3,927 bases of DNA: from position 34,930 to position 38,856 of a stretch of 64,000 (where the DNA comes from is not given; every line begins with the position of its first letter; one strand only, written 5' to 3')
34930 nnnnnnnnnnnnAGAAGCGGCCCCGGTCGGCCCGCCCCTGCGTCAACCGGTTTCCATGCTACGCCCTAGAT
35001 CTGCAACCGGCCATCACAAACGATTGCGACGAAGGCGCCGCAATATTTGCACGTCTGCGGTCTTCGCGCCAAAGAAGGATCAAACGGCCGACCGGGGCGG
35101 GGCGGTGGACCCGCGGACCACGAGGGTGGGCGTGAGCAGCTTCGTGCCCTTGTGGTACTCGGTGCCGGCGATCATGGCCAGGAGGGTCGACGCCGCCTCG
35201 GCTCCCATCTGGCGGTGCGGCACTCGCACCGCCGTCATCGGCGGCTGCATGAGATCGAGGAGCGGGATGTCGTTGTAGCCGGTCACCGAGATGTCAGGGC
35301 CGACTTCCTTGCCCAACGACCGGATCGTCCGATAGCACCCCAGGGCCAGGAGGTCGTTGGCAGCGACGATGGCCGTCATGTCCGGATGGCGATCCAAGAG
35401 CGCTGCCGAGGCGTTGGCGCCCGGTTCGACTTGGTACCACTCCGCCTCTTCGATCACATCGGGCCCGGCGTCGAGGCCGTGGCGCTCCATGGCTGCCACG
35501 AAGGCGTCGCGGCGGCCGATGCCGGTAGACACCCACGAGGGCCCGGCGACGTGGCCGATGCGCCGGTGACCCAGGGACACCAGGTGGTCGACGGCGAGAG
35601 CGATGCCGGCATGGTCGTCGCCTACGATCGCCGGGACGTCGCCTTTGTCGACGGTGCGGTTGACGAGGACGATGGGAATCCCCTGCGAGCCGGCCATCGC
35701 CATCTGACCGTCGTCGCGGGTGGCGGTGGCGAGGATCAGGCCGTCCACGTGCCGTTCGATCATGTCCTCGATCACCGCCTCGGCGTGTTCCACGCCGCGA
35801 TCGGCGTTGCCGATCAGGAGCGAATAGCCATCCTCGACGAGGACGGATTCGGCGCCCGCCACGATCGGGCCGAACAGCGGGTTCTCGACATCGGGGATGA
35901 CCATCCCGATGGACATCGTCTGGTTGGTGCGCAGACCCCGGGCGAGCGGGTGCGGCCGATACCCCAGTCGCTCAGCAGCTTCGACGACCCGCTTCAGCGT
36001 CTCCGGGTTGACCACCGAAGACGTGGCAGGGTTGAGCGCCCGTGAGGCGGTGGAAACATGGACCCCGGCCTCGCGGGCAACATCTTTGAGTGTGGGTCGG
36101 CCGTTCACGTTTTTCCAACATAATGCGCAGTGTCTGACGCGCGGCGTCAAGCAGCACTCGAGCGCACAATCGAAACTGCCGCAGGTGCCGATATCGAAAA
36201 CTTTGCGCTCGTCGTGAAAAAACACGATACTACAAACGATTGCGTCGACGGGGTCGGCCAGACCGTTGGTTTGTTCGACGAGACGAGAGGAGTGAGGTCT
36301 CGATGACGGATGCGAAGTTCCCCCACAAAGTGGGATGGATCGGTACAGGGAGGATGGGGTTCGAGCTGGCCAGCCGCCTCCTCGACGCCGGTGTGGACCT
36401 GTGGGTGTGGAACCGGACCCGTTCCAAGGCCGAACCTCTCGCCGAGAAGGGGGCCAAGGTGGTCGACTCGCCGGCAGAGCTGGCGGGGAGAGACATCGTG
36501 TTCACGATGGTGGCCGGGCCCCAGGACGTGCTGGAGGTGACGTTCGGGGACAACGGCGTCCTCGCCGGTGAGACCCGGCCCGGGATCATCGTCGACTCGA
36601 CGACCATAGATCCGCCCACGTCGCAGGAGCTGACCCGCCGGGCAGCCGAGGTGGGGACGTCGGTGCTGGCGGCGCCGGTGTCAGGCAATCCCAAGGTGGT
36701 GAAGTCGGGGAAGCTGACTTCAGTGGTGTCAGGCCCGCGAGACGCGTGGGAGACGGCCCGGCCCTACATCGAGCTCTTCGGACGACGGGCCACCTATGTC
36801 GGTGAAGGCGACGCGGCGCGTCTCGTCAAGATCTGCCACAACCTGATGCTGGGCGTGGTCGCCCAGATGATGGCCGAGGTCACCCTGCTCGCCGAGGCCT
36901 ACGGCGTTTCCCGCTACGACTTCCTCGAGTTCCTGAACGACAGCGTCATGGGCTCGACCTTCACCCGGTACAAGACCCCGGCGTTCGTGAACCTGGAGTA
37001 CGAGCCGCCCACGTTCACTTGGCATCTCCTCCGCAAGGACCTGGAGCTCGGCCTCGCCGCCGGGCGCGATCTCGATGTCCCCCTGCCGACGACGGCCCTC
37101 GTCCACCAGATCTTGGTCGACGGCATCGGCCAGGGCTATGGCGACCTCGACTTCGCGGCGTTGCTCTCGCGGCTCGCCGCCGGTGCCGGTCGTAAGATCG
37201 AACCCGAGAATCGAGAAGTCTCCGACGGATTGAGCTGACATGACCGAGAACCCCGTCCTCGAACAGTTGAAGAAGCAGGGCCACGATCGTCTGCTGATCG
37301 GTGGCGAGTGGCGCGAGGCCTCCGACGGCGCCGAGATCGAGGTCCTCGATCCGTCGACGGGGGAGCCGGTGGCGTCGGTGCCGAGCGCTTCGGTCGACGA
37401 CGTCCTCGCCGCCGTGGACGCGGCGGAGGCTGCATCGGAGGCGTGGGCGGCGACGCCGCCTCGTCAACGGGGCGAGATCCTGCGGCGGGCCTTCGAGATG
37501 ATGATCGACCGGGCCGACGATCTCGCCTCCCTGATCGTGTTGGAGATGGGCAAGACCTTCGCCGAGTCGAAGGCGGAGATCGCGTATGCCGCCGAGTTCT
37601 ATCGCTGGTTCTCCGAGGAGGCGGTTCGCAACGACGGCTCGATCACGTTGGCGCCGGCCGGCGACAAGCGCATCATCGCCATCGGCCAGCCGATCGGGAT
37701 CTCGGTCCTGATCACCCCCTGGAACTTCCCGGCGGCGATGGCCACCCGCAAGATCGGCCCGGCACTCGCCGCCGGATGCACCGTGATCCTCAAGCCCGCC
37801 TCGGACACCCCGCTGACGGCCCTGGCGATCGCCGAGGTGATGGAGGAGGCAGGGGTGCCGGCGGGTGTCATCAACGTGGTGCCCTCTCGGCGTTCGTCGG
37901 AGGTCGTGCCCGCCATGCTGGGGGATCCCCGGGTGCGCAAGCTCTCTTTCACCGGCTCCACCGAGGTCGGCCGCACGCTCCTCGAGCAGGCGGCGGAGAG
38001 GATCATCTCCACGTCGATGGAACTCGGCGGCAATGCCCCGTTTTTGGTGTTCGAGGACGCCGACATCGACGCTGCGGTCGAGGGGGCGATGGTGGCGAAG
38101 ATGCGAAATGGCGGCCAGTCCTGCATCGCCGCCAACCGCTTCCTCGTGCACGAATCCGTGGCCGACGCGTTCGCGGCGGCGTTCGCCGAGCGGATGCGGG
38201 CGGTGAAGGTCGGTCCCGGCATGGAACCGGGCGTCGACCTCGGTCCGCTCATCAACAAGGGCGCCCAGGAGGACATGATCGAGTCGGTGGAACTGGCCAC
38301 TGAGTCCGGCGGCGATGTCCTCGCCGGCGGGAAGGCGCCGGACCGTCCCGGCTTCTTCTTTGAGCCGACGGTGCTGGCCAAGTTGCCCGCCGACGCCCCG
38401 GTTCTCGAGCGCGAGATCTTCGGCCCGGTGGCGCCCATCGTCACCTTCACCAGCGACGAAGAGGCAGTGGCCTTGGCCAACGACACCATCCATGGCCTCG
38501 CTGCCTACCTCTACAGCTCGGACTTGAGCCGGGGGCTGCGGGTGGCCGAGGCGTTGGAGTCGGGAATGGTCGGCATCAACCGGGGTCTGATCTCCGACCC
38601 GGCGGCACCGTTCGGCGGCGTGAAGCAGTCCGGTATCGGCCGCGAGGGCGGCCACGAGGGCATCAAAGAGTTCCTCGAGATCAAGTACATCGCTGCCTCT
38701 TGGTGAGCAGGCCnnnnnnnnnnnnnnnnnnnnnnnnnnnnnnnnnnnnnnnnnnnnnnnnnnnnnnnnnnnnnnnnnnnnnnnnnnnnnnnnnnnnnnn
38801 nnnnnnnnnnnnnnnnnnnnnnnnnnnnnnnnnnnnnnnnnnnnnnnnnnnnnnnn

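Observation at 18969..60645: At least 15 copies of a LacI-family-type operator palindrome (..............-like) in intergenic regions across 42 kb suggest one large LacI-type regulon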

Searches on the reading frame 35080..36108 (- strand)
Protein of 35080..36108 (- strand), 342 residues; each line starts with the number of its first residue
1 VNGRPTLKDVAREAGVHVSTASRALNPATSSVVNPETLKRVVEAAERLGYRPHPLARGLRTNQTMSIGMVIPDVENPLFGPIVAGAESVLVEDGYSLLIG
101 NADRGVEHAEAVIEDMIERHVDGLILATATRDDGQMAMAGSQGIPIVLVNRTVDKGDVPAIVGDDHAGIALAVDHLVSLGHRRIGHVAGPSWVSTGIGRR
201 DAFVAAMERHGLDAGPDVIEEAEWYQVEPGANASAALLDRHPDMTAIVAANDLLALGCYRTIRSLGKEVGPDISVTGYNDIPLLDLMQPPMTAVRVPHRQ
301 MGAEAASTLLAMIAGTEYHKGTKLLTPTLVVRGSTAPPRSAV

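Call 10: search_protein_families(library=pfam, proteins=[window:35080-36108:-])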
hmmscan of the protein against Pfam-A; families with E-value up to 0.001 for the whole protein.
window:35080-36108:- (342 aa): 4 families
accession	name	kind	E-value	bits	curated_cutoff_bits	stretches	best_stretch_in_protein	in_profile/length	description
PF13377.12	Peripla_BP_3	-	6.1e-35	121.2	26.5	1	173-335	1-167/167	Periplasmic binding protein-like domain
PF00532.27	Peripla_BP_1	-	3.2e-31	109.3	22.2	1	65-317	2-266/281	Periplasmic binding proteins and sugar binding domain of LacI family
PF13407.12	Peripla_BP_4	-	1.6e-16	61.1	35.1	1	67-279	1-217/258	Periplasmic binding protein domain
PF00356.27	LacI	-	1.6e-12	47.4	27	1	6-52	1-45/46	Bacterial regulatory proteins, lacI family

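Call 17: find_encoding_contigs(protein=window:35080-36108:-, flank=10000, max_places=10)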
Protein window:35080-36108:- (342 aa): 18 contigs read that carry it; 10 places shown.
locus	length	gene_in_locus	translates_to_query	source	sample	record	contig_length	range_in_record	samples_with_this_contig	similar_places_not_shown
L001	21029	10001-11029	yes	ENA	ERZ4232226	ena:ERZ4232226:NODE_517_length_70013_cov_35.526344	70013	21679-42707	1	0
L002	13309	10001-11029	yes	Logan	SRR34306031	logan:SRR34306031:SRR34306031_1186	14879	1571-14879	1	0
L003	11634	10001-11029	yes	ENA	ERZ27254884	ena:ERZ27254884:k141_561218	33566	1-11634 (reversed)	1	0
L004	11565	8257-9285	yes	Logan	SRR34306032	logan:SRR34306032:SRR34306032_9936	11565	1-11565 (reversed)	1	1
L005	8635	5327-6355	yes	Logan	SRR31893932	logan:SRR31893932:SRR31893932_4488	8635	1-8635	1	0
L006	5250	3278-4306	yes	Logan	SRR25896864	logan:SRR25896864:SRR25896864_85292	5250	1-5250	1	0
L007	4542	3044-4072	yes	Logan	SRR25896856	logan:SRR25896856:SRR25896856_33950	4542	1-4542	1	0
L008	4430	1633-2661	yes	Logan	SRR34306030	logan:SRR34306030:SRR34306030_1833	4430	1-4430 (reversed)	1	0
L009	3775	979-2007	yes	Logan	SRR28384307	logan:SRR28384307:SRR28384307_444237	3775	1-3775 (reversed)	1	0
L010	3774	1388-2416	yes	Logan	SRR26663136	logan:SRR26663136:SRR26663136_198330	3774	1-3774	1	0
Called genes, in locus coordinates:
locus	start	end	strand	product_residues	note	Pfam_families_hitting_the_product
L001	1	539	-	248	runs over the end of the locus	PF00005:ABC_tran, PF13304:AAA_21 (faint)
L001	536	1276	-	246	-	PF00005:ABC_tran, PF13304:AAA_21, PF12399:BCA_ABC_TP_C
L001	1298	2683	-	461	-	-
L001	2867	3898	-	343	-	PF02558:ApbA, PF08546:ApbA_C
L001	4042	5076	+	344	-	PF01210:NAD_Gly3P_dh_N (weak), PF01266:DAO (faint), PF02558:ApbA, PF08546:ApbA_C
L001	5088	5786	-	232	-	PF00106:adh_short, PF08659:KR, PF13561:adh_short_C2, PF23441:SDR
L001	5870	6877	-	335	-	PF00356:LacI, PF00532:Peripla_BP_1, PF13407:Peripla_BP_4, PF13377:Peripla_BP_3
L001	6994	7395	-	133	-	PF01042:Ribonuc_L-PSP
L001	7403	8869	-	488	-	PF00171:Aldedh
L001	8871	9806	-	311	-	PF01488:Shikimate_DH (weak), PF02826:2-Hacid_dh_C (faint), PF03446:NAD_binding_2, PF03807:F420_oxidored (weak), PF14833:NAD_binding_11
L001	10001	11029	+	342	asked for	PF00356:LacI, PF00532:Peripla_BP_1, PF13407:Peripla_BP_4, PF13377:Peripla_BP_3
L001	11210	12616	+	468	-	PF13433:Peripla_BP_5, PF13458:Peripla_BP_6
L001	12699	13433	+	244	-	PF02463:SMC_N (faint), PF13555:AAA_29 (weak), PF00005:ABC_tran, PF13304:AAA_21, PF12399:BCA_ABC_TP_C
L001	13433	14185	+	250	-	PF00005:ABC_tran, PF13175:AAA_15 (faint), PF13555:AAA_29 (weak), PF13304:AAA_21 (faint)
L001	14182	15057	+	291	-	PF02653:BPD_transp_2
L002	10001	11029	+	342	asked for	PF00356:LacI, PF00532:Peripla_BP_1, PF13407:Peripla_BP_4, PF13377:Peripla_BP_3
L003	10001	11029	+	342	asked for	PF00356:LacI, PF00532:Peripla_BP_1, PF13407:Peripla_BP_4, PF13377:Peripla_BP_3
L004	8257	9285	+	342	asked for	PF00356:LacI, PF00532:Peripla_BP_1, PF13407:Peripla_BP_4, PF13377:Peripla_BP_3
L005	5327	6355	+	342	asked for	PF00356:LacI, PF00532:Peripla_BP_1, PF13407:Peripla_BP_4, PF13377:Peripla_BP_3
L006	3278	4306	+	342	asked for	PF00356:LacI, PF00532:Peripla_BP_1, PF13407:Peripla_BP_4, PF13377:Peripla_BP_3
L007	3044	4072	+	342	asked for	PF00356:LacI, PF00532:Peripla_BP_1, PF13407:Peripla_BP_4, PF13377:Peripla_BP_3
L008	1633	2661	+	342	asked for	PF00356:LacI, PF00532:Peripla_BP_1, PF13407:Peripla_BP_4, PF13377:Peripla_BP_3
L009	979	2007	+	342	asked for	PF00356:LacI, PF00532:Peripla_BP_1, PF13407:Peripla_BP_4, PF13377:Peripla_BP_3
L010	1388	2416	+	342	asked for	PF00356:LacI, PF00532:Peripla_BP_1, PF13407:Peripla_BP_4, PF13377:Peripla_BP_3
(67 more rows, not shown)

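Call 18: find_related_loci(query=window:35080-36108:-, collection=genome_contigs, flank=10000)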
Query window:35080-36108:- (342 aa) in genome_contigs; peptide patterns used: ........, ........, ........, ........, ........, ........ (x = any residue, [..] = any of these).
78 stretches matched a pattern; 6 encode a relative of the query (tblastn E <= 1e-3); 6 distinct loci.
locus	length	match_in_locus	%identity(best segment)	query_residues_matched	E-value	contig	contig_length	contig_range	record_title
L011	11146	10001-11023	90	1-341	0e+0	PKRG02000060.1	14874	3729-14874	MAG: Acidimicrobiia bacterium isolate ZC4RG17 NODE_3604_length_14874_cov_31.249207, whole genome shotgun sequence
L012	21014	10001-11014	70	1-338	6e-160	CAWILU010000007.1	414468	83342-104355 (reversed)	MAG: uncultured Acidobacteriota bacterium isolate MFD05176.bin.2.204 genome assembly, contig: contig_85590, whole genome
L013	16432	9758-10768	71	4-340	6e-160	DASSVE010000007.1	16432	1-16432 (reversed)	MAG TPA_asm: Acidimicrobiia bacterium isolate SMAG_U586 k141_1216704, whole genome shotgun sequence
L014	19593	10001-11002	75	4-338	2e-162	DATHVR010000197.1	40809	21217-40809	MAG TPA_asm: Acidimicrobiia bacterium isolate SMAG_U16138 k141_1419787, whole genome shotgun sequence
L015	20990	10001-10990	48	5-335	2e-91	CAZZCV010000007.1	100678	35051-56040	MAG TPA_asm: uncultured Rhodoplanes sp. isolate SRP344714_co1_112 genome assembly, contig: NODE_495_length_100678_cov_10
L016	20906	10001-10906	29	4-310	2e-25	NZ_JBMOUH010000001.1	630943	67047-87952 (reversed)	Plantibacter sp. Mn2098 NODE_1_length_630943_cov_139.099173, whole genome shotgun sequence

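Call 32: search_protein_families(library=pfam, proteins=[L013:275-1255:-, L013:1318-3633:+, L013:3734-5284:+, L013:5285-6244:-, L013:6295-7197:+, L013:10821-12035:+, L012:2420-3418:-, L012:3464-4444:-, L012:4546-6825:+, L012:7864-8790:+], max_evalue=0.00001)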
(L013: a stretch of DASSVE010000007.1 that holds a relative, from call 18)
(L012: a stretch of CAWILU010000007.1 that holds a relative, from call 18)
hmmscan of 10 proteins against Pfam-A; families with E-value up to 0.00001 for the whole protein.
L013:275-1255:- (326 aa): 3 families
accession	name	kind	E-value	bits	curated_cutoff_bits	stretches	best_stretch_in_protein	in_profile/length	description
PF01408.29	GFO_IDH_MocA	-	6.4e-25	88.6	24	1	5-122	1-120/120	Oxidoreductase family, NAD-binding Rossmann fold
PF22725.1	GFO_IDH_MocA_C3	-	5.1e-22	78.6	27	1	130-246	1-122/124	GFO/IDH/MocA C-terminal domain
PF02894.22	GFO_IDH_MocA_C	-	2.3e-17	63.9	22.9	1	134-319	1-214/218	Oxidoreductase family, C-terminal alpha/beta domain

L013:1318-3633:+ (771 aa): 3 families
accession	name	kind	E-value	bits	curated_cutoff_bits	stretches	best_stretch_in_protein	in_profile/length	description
PF20256.3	MoCoBD_2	-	7.5e-81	272.2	27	1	439-700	11-283/283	Molybdopterin cofactor-binding domain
PF02738.23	MoCoBD_1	-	5e-61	206.3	27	1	162-401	2-244/244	Molybdopterin cofactor-binding domain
PF01315.27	Ald_Xan_dh_C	-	1.1e-19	71.1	31.3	1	35-146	1-110/110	Aldehyde oxidase and xanthine dehydrogenase, a/b hammerhead domain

L013:3734-5284:+ (516 aa): 2 families
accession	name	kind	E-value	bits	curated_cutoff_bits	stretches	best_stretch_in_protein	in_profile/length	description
PF01326.24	PPDK_N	-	6.3e-11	42.6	27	1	28-137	66-184/328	Pyruvate phosphate dikinase, AMP/ATP-binding domain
PF00391.29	PEP-utilizers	-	8.6e-10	38.5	23.1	1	435-509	2-72/72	PEP-utilising enzyme, mobile domain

L013:5285-6244:- (319 aa): 3 families
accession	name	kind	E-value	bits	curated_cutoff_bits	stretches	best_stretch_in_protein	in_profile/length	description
PF00107.32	ADH_zinc_N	-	1.8e-13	51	31.8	1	149-263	1-114/129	Zinc-binding dehydrogenase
PF08240.17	ADH_N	-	1.4e-07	32.2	23.5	1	24-108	1-103/104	Alcohol dehydrogenase GroES-like domain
PF13602.12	ADH_zinc_N_2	-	9.4e-06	27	27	0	183-311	2-128/134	Zinc-binding dehydrogenase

L013:6295-7197:+ (300 aa): 4 families
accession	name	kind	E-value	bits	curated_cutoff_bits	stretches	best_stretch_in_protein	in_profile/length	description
PF00326.27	Peptidase_S9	-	1.3e-07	31.8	22.6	1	78-270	12-192/213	Prolyl oligopeptidase family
PF01738.24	DLH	-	1.2e-06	28.7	21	1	72-171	33-129/217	Dienelactone hydrolase family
PF07859.19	Abhydrolase_3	-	4e-06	27.2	25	0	115-268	44-209/210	alpha/beta hydrolase fold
PF08840.17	BAAT_C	-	7.5e-06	26.6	20.9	0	127-237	10-126/210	BAAT / Acyl-CoA thioester hydrolase C terminal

L013:10821-12035:+ (404 aa): 2 families
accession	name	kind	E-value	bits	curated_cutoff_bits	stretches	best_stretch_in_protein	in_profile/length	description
PF01571.26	GCV_T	-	2.4e-32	112.6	25.6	1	42-280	6-251/255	Aminomethyltransferase folate-binding domain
PF08669.17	GCV_T_C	-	3.1e-16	59.5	25.9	1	309-391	1-80/80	Glycine cleavage T-protein C-terminal barrel domain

L012:2420-3418:- (332 aa): 2 families
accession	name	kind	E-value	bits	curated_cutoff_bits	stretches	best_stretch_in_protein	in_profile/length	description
PF02826.25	2-Hacid_dh_C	-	1e-40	139.5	25.1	1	111-290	2-178/178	D-isomer specific 2-hydroxyacid dehydrogenase, NAD binding domain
PF00389.36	2-Hacid_dh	-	4.7e-19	68.8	24.6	1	27-321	21-133/134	D-isomer specific 2-hydroxyacid dehydrogenase, catalytic domain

L012:3464-4444:- (326 aa): 4 families
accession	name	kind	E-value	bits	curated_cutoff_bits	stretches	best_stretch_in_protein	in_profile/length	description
PF01408.29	GFO_IDH_MocA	-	1.5e-25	90.6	24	1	6-122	2-120/120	Oxidoreductase family, NAD-binding Rossmann fold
PF22725.1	GFO_IDH_MocA_C3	-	1.6e-23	83.4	27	1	130-246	1-122/124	GFO/IDH/MocA C-terminal domain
PF02894.22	GFO_IDH_MocA_C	-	1.8e-19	70.8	22.9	1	134-322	1-215/218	Oxidoreductase family, C-terminal alpha/beta domain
PF03447.22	NAD_binding_3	-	1e-05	26.7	24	0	17-116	11-111/116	Homoserine dehydrogenase, NAD binding domain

L012:4546-6825:+ (759 aa): 3 families
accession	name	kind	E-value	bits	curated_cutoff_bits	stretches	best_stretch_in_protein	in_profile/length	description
PF20256.3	MoCoBD_2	-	7.9e-78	262.2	27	1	418-688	3-283/283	Molybdopterin cofactor-binding domain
PF02738.23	MoCoBD_1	-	4.2e-58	196.8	27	1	148-389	1-244/244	Molybdopterin cofactor-binding domain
PF01315.27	Ald_Xan_dh_C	-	5e-22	78.8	31.3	1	22-133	1-110/110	Aldehyde oxidase and xanthine dehydrogenase, a/b hammerhead domain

L012:7864-8790:+ (308 aa): 2 families
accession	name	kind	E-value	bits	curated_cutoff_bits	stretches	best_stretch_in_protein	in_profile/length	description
PF08840.17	BAAT_C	-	9.8e-07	29.5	20.9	1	136-246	10-126/210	BAAT / Acyl-CoA thioester hydrolase C terminal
PF00326.27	Peptidase_S9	-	7.5e-06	26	22.6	0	128-247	44-161/213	Prolyl oligopeptidase family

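Call 50: search_protein_families(library=ncbifam, proteins=[window:35080-36108:-], max_evalue=1e-10)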
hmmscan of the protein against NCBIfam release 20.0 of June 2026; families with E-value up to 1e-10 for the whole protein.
window:35080-36108:- (342 aa): 18 families
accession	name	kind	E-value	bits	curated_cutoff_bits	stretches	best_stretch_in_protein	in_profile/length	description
NF047341.1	lactose_RbsR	equivalog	4.7e-61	206.9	382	1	6-336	4-329/331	ribose utilization transcriptional repressor RbsR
NF008269.0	PRK11041.1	equivalog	7.4e-59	199.5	436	1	5-338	10-340/342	DNA-binding transcriptional regulator CytR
NF007743.0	PRK10423.1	equivalog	1.1e-56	192.3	531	1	6-334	3-329/330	ribose operon transcriptional repressor RbsR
NF052440.1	TransRegGNTRPSEAE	equivalog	4.8e-56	190.2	400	1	2-335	3-333/333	HTH-type transcriptional regulator GntR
NF007979.0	PRK10703.1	equivalog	3.8e-52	177.5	501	1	6-336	3-332/341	HTH-type transcriptional repressor PurR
NF051853.1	TransRegUriRCory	equivalog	1.7e-51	175.3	550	1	5-335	1-324/327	transcriptional regulator UriR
NF007449.0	PRK10014.1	subfamily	1.8e-49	168.6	310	1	4-332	6-341/342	Mal regulon transcriptional regulator MalI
NF008002.0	PRK10727.1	equivalog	2.6e-49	168.2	557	1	6-339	3-333/341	HTH-type transcriptional regulator GalR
NF007706.0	PRK10401.1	equivalog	7e-49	167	555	1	6-337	3-331/346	HTH-type transcriptional regulator GalS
NF007075.0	PRK09526.1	subfamily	7.6e-49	166.5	340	1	6-339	7-335/358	LacI family DNA-binding transcriptional regulator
TIGR01481.1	ccpA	equivalog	1.9e-44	152.4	442.35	1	6-335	4-329/330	catabolite control protein A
TIGR02417.1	fruct_sucro_rep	subfamily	2.1e-43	148.9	389.55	1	6-332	1-326/327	D-fructose-responsive transcription factor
NF008452.0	PRK11303.1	equivalog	3.2e-39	135.1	385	1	6-330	2-326/332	catabolite repressor/activator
NF047913.1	TransRegIdnR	equivalog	9e-29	100.8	500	1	3-319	4-315/331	DNA-binding transcriptional regulator IdnR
TIGR02405.1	trehalos_R_Ecol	equivalog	2.5e-26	92.8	357.35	1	6-319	3-302/311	trehalose operon repressor TreR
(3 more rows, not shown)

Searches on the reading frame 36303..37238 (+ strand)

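Call 10: search_protein_families(library=pfam, proteins=[window:36303-37238:+])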
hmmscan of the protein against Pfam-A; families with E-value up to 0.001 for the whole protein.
window:36303-37238:+ (311 aa): 5 families
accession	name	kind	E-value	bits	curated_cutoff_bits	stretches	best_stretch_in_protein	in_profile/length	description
PF03446.21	NAD_binding_2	-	2.8e-39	135.2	21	1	9-167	1-161/161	NAD binding domain of 6-phosphogluconate dehydrogenase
PF14833.11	NAD_binding_11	-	3.1e-20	73.1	30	1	172-289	3-120/122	NAD-binding of NADP-dependent 3-hydroxyisobutyrate dehydrogenase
PF03807.23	F420_oxidored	-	3.4e-07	31.2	21.6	1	9-70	1-67/94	NADP oxidoreductase coenzyme F420-dependent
PF01488.26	Shikimate_DH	-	7.8e-07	29.7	24.3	1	9-80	14-93/138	Shikimate / quinate 5-dehydrogenase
PF02826.25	2-Hacid_dh_C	-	1e-05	25.5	25.1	1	9-70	38-99/178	D-isomer specific 2-hydroxyacid dehydrogenase, NAD binding domain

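Call 50: search_protein_families(library=ncbifam, proteins=[window:36303-37238:+], max_evalue=1e-10)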
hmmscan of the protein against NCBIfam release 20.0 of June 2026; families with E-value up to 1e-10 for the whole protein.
window:36303-37238:+ (311 aa): 6 families
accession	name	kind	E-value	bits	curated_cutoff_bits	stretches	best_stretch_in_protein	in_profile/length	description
TIGR01505.1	tartro_sem_red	equivalog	1.1e-46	159.4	340.75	1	9-292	1-284/291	2-hydroxy-3-oxopropionate reductase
TIGR01692.1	HIBADH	equivalog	4.8e-41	141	291.6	1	12-288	1-284/288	3-hydroxyisobutyrate dehydrogenase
NF008592.0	PRK11559.1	equivalog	2.4e-39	135.4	397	1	8-288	3-283/296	2-hydroxy-3-oxopropionate reductase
NF043037.1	ThreonDh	equivalog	1.3e-35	123.3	350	1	8-289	3-285/297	L-threonate dehydrogenase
NF012005.0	PRK15461.1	equivalog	3.6e-30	105.2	348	1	8-297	2-292/298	sulfolactaldehyde 3-reductase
NF011633.0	PRK15059.1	equivalog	2.1e-29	102.6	451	1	9-297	2-289/292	2-hydroxy-3-oxopropionate reductase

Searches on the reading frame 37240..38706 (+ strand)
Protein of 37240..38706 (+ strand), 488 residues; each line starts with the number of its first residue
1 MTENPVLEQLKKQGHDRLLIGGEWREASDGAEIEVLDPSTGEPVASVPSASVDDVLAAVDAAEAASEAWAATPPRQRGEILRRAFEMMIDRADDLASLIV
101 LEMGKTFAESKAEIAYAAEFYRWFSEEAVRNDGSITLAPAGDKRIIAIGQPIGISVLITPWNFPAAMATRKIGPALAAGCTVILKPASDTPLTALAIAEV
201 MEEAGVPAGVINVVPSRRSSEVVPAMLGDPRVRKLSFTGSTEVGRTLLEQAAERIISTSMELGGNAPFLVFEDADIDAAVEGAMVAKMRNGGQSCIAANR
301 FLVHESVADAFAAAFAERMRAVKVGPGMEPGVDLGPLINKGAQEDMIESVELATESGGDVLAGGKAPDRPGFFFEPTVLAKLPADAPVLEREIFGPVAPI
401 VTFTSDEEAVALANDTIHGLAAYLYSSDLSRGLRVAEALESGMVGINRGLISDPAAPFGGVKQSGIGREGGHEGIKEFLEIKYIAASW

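Call 10: search_protein_families(library=pfam, proteins=[window:37240-38706:+])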
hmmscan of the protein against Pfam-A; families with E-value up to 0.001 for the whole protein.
window:37240-38706:+ (488 aa): 1 family
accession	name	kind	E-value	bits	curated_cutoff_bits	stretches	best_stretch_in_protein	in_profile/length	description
PF00171.27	Aldedh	-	2.8e-163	544.2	23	1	24-484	1-461/461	Aldehyde dehydrogenase family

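Call 50: search_protein_families(library=ncbifam, proteins=[window:37240-38706:+], max_evalue=1e-10)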
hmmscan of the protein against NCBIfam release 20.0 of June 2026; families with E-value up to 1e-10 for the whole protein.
window:37240-38706:+ (488 aa): 41 families (the best 25 are shown)
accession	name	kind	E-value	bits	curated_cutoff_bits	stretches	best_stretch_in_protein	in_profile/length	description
TIGR01780.1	SSADH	subfamily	1.8e-173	577.5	646.35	1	35-482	1-448/448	succinate-semialdehyde dehydrogenase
NF008415.0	PRK11241.1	equivalog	7.9e-168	559.1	828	1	17-485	12-479/482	NADP-dependent succinate-semialdehyde dehydrogenase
TIGR01804.1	BADH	equivalog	9.3e-125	416.7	668.6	1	20-482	2-467/467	betaine-aldehyde dehydrogenase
NF010000.0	PRK13473.1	subfamily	8.1e-121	403.9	615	1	17-485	4-471/475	aminobutyraldehyde dehydrogenase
NF045735.1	PaDhStyDPseudo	equivalog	2.6e-118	395.7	850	1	16-485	3-480/483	phenylacetaldehyde dehydrogenase StyD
NF006916.0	PRK09407.1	equivalog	5.6e-117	391.5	521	1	25-486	28-492/526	succinic semialdehyde dehydrogenase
NF009725.0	PRK13252.1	equivalog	2.2e-115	385.9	593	1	13-484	4-477/488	betaine-aldehyde dehydrogenase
TIGR02299.1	HpaE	equivalog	1e-114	383.8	638.35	1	18-486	3-476/488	5-carboxymethyl-2-hydroxymuconate semialdehyde dehydrogenase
NF006915.0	PRK09406.1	equivalog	1.1e-112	377.2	730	1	33-484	3-454/457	NADP-dependent succinic semialdehyde dehydrogenase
NF007497.0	PRK10090.1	equivalog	7.3e-109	364.7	500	1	17-482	8-473/480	aldehyde dehydrogenase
NF052305.1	DioxValDhHalo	equivalog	2.1e-108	363.3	750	1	19-484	8-479/483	2,5-dioxovalerate dehydrogenase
NF045736.1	PaDhStyDRhodo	equivalog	1.2e-106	357.2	800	1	17-483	4-474/479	phenylacetaldehyde dehydrogenase StyD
NF040792.1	glyc_ald_dh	equivalog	2.7e-106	356.4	760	1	17-484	2-471/488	D-glyceraldehyde dehydrogenase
NF042993.1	AlphKGSA_gudD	equivalog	3.5e-105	352.5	770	1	19-484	7-478/481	alpha-ketoglutaric semialdehyde dehydrogenase GucD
TIGR03216.1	OH_muco_semi_DH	equivalog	1.9e-102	343.4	693.25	1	20-484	5-477/481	2-hydroxymuconic semialdehyde dehydrogenase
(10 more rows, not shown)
